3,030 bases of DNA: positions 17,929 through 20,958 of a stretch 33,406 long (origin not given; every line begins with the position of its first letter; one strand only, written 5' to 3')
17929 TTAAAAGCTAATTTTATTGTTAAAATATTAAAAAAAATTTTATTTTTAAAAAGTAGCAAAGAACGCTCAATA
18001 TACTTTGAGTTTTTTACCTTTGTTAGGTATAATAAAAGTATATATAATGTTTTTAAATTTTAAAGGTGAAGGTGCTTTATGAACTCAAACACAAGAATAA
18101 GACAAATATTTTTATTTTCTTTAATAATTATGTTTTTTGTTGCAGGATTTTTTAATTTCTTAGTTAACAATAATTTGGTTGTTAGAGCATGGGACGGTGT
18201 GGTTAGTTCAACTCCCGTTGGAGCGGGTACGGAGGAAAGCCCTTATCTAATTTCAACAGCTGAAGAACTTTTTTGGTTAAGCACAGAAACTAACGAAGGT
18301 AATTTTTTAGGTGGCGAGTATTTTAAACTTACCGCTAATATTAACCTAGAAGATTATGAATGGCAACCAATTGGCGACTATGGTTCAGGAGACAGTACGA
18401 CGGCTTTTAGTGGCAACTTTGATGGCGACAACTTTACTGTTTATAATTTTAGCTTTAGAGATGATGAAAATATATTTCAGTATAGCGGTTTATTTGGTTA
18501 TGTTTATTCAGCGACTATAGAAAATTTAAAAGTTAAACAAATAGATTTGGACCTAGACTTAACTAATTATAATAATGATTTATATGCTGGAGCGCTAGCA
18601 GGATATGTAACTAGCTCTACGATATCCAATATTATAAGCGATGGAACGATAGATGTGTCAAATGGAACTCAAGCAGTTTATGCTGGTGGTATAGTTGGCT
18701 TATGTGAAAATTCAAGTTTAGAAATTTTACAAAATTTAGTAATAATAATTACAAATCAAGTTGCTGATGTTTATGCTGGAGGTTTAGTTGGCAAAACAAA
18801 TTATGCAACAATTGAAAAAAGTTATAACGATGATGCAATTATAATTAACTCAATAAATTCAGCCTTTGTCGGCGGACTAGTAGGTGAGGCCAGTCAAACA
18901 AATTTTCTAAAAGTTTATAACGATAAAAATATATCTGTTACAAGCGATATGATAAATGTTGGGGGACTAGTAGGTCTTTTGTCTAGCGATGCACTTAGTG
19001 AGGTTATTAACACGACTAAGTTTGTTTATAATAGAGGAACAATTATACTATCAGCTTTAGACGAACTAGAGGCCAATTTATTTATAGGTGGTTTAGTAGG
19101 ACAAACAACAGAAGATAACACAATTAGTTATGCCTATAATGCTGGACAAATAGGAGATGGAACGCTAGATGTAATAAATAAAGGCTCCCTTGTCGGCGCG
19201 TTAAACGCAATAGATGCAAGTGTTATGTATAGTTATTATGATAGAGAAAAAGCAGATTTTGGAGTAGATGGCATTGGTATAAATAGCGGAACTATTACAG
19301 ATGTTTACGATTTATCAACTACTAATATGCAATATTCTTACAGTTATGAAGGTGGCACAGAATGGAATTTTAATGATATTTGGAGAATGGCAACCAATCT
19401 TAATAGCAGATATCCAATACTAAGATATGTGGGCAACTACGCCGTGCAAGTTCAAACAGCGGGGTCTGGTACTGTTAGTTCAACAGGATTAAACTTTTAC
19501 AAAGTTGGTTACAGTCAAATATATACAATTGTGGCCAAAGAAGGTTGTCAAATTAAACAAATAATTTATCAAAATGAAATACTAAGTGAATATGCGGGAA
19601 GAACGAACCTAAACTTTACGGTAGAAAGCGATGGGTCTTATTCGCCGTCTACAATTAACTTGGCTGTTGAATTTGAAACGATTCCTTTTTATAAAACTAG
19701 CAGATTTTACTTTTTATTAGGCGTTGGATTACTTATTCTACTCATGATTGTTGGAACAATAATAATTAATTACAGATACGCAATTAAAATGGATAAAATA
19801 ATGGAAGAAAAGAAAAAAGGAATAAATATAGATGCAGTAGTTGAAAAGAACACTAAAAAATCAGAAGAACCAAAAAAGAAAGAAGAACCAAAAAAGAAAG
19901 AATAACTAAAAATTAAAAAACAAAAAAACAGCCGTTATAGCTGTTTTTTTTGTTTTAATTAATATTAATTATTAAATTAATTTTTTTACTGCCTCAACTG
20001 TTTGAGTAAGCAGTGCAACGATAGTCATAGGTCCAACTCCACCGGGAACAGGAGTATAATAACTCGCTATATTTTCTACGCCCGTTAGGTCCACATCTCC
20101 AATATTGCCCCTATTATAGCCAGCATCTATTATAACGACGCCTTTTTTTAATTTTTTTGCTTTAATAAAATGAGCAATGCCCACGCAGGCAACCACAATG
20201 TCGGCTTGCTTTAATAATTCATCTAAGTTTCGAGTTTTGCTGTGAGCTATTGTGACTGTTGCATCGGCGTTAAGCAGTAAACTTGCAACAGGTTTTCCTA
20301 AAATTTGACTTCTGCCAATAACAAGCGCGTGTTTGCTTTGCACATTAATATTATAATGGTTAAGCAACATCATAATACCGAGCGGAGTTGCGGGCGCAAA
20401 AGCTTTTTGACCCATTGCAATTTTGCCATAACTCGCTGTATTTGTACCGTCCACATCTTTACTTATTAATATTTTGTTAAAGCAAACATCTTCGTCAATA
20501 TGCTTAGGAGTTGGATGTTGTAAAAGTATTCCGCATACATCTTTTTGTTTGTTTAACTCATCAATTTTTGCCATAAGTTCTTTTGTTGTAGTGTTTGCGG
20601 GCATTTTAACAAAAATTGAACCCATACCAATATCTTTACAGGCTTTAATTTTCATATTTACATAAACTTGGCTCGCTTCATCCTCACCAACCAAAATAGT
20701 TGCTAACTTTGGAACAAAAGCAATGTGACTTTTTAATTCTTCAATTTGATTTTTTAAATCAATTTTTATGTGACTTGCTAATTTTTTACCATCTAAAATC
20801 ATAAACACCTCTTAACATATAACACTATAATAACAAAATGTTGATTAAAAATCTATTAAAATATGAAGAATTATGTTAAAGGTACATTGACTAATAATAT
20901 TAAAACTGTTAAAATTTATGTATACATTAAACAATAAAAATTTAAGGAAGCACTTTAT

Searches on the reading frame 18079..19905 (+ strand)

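Call 61: search_protein_families(library=pfam, proteins=[window:18079-19905:+], max_evalue=0.00001)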
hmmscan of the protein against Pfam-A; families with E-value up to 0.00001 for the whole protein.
window:18079-19905:+ (608 aa): 1 family
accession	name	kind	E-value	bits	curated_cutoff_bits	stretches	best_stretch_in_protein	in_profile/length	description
PF07581.17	Glug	-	7.2e-07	29.6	20.5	0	232-254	4-27/28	The GLUG motif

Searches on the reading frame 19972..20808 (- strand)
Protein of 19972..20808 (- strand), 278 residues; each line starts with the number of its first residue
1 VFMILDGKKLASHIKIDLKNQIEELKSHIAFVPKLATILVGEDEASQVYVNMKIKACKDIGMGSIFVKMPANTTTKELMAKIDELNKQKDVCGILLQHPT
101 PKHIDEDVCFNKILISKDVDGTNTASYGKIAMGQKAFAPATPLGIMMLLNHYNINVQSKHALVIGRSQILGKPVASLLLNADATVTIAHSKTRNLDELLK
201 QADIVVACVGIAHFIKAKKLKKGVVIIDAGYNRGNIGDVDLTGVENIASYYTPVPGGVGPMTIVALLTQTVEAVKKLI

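Call 61: search_protein_families(library=pfam, proteins=[window:19972-20808:-], max_evalue=0.00001)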
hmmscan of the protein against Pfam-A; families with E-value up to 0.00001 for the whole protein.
window:19972-20808:- (278 aa): 2 families
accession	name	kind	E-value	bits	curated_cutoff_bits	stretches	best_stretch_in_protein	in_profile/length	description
PF02882.25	THF_DHG_CYH_C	-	4.8e-57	192.2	27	1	125-276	3-158/160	Tetrahydrofolate dehydrogenase/cyclohydrolase, NAD(P)-binding domain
PF00763.28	THF_DHG_CYH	-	5.1e-37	127.1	32.8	1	5-120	1-115/115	Tetrahydrofolate dehydrogenase/cyclohydrolase, catalytic domain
